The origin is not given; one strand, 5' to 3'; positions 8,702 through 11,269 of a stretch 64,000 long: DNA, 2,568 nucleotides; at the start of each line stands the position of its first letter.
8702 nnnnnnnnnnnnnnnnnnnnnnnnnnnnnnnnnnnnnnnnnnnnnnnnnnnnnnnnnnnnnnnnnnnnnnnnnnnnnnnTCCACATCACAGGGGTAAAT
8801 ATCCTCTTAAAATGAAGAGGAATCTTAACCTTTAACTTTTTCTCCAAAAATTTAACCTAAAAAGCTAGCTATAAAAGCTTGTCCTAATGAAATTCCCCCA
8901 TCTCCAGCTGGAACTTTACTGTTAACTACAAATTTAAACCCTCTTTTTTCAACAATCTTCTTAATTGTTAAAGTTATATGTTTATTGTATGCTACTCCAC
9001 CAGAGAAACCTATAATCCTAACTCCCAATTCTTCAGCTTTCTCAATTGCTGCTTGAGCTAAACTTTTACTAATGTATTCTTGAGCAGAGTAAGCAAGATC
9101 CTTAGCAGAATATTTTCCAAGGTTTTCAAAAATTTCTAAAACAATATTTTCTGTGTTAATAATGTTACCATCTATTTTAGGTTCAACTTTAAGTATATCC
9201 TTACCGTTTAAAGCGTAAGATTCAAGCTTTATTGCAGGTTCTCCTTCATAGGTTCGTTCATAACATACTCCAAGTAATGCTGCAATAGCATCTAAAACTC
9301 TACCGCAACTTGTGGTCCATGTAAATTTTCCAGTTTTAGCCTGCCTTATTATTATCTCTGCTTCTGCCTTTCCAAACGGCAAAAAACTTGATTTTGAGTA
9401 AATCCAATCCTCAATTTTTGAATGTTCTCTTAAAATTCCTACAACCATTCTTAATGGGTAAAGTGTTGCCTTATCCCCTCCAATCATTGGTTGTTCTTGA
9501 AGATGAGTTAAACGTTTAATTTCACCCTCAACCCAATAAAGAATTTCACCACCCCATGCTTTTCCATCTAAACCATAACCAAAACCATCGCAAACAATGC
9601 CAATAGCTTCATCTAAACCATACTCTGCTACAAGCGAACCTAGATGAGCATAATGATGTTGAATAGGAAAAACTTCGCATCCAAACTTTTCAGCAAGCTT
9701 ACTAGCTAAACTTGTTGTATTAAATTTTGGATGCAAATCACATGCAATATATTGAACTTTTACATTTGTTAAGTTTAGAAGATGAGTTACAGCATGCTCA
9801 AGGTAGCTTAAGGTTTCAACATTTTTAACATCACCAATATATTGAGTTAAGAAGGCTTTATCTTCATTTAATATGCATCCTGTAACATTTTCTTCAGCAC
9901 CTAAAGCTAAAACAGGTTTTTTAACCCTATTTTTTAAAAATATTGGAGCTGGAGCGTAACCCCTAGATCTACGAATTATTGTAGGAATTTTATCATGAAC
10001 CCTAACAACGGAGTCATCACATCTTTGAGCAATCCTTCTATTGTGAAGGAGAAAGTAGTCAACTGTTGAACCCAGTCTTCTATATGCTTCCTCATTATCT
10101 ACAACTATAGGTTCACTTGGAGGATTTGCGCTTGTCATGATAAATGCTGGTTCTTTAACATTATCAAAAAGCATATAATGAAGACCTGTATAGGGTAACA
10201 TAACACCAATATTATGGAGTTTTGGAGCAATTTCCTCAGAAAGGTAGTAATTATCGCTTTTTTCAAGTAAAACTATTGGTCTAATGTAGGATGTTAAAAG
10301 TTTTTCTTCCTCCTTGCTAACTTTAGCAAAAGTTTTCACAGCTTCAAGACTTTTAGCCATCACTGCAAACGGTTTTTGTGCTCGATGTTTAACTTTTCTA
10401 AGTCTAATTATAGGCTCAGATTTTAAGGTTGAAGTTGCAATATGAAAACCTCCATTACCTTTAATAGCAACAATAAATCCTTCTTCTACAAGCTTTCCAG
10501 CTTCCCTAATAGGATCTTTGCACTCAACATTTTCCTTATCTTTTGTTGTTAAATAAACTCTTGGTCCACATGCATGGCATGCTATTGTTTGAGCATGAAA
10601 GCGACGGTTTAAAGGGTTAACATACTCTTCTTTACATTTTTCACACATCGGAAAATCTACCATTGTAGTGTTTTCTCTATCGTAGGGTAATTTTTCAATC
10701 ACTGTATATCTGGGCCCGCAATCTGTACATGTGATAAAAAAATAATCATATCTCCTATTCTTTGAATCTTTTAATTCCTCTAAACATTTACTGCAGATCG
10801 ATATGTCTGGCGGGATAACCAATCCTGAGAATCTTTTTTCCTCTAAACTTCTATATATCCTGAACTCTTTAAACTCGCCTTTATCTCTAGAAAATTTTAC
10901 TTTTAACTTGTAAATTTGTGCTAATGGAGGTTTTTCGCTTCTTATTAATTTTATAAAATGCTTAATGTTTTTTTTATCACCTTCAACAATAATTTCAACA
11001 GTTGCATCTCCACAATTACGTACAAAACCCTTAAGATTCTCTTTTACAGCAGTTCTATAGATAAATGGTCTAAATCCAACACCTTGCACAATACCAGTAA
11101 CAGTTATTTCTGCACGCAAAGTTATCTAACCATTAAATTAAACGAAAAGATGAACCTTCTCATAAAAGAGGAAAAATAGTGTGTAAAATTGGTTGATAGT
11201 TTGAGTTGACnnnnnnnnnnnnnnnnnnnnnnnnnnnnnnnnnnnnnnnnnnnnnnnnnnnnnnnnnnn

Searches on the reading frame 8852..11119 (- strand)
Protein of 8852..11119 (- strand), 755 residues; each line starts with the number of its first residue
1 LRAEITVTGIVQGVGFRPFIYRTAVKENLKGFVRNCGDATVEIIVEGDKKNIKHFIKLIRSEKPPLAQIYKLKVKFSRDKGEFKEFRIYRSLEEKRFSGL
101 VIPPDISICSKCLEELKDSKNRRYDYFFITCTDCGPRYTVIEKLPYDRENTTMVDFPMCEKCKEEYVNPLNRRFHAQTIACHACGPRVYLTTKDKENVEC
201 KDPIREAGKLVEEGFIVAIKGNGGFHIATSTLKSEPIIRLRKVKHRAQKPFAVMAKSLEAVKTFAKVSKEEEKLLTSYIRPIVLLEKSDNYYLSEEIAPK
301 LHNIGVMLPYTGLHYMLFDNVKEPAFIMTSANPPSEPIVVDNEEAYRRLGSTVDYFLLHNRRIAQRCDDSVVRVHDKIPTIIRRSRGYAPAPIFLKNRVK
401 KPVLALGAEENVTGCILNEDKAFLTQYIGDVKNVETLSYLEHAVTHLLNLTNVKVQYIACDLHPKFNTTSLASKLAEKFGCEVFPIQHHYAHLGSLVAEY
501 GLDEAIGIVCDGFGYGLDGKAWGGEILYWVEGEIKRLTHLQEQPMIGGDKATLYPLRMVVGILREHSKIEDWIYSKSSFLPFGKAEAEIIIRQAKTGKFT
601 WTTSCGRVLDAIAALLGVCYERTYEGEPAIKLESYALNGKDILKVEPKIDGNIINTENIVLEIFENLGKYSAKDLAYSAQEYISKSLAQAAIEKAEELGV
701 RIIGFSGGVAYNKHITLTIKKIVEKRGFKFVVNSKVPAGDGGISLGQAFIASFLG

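Call 3: search_protein_families(library=pfam, proteins=[window:8852-11119:-], max_evalue=0.01)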
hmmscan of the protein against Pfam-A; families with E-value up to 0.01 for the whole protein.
window:8852-11119:- (755 aa): 6 families
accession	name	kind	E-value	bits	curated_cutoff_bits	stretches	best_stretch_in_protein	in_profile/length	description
PF22521.2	HypF_C_2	-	5.8e-64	216.6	27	1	507-747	1-241/241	Carbamoyltransferase, Kae1-like Domain, second subdomain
PF01300.24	Sua5_yciO_yrdC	-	4.1e-42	144.1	25.1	1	210-385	2-178/178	Telomere recombination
PF07503.17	zf-HYPF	-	3.1e-31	107.3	23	2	158-190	1-33/34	HypF finger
PF17788.7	HypF_C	-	4.8e-29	101.4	23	1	400-499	3-99/99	HypF Kae1-like domain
PF00708.24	Acylphosphatase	-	1.2e-24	86.9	22.5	1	4-88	2-85/85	Acylphosphatase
PF00814.31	TsaD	-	5.9e-06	26.6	24.8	1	597-732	129-249/264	tRNA N6-adenosine threonylcarbamoyltransferase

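Call 4: search_protein_families(library=ncbifam, proteins=[window:8852-11119:-], max_evalue=0.01)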
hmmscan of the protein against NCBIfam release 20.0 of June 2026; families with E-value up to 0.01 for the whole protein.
window:8852-11119:- (755 aa): 34 families (the best 25 are shown)
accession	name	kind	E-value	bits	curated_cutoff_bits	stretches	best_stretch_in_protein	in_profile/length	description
TIGR00143.1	hypF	equivalog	1.1e-260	866.9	466.1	1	5-751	1-740/741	carbamoyltransferase HypF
NF011012.0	PRK14440.1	equivalog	1.8e-18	66.5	103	1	3-89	5-90/90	acylphosphatase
TIGR00057.1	TIGR00057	equivalog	2.6e-18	66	123.2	1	201-387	8-193/202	L-threonylcarbamoyladenylate synthase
NF011020.0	PRK14449.1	equivalog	6.9e-18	64.4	103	1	4-89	6-90/90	acylphosphatase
NF010995.0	PRK14420.1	equivalog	9.2e-17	61.3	110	1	2-89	3-89/91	acylphosphatase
NF011007.0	PRK14433.1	equivalog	4.9e-16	58.7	100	1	2-89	3-88/88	acylphosphatase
NF011001.0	PRK14427.1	equivalog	2.1e-15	56.9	100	1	2-88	18-103/105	acylphosphatase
NF011021.0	PRK14450.1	equivalog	4.3e-15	55.4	109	1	6-88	7-89/91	acylphosphatase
NF011017.0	PRK14445.1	equivalog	1.2e-14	54.4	97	1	2-88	5-90/92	acylphosphatase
NF011000.0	PRK14426.1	equivalog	3.5e-14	52.6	89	1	5-89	8-92/92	acylphosphatase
NF011010.0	PRK14436.1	equivalog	4e-14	52.8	117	1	2-88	5-89/91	acylphosphatase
NF011019.0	PRK14448.1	equivalog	5.1e-14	52.2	100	1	4-89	5-89/90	acylphosphatase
NF011009.0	PRK14435.1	equivalog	1.3e-13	50.9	119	1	4-88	5-87/90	acylphosphatase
NF011011.0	PRK14438.1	equivalog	1.5e-12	47.4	109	1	1-88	3-89/91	acylphosphatase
NF011008.0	PRK14434.1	equivalog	6.1e-12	45.6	86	1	4-88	5-90/92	acylphosphatase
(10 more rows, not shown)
